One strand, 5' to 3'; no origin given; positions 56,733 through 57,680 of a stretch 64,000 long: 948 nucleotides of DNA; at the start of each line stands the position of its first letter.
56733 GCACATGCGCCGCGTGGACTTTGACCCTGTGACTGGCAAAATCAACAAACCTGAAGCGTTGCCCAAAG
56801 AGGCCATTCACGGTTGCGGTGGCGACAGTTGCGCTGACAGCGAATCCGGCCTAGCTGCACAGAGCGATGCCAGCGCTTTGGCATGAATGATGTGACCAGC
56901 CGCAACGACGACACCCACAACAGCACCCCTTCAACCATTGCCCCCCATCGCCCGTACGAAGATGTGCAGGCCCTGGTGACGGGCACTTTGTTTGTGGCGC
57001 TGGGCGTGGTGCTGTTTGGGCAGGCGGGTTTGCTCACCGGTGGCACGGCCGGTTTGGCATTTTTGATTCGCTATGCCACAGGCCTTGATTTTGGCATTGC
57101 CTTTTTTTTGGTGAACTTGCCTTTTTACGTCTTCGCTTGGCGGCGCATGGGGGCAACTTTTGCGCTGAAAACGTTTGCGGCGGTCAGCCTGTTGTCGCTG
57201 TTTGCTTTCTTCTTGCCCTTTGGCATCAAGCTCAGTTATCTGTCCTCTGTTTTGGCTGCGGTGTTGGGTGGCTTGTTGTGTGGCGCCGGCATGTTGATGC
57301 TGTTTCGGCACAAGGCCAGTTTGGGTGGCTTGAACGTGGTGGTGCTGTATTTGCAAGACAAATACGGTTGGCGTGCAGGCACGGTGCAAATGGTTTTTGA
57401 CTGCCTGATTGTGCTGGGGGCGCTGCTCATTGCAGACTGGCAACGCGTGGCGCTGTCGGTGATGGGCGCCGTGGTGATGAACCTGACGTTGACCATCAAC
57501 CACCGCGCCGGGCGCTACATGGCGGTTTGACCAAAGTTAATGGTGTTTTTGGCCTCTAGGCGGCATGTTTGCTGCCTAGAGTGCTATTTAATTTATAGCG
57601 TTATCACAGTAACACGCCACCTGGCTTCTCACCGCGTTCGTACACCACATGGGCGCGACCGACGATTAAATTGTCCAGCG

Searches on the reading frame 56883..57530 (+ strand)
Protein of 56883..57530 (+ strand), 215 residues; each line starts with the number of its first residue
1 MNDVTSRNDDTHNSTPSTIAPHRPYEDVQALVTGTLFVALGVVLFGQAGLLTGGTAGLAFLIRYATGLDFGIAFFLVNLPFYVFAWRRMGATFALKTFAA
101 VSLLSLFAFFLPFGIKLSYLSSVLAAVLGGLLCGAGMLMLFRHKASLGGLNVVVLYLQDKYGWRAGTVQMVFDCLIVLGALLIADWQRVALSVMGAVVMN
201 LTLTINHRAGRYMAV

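Call 63: search_protein_families(library=pfam, proteins=[window:56883-57530:+], max_evalue=0.001)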
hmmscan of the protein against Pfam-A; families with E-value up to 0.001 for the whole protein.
window:56883-57530:+ (215 aa): 1 family
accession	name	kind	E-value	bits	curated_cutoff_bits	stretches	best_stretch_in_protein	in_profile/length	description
PF02588.21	YitT_membrane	-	8.3e-34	117.2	24.3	1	30-203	4-177/205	Uncharacterised 5xTM membrane BCR, YitT family COG1284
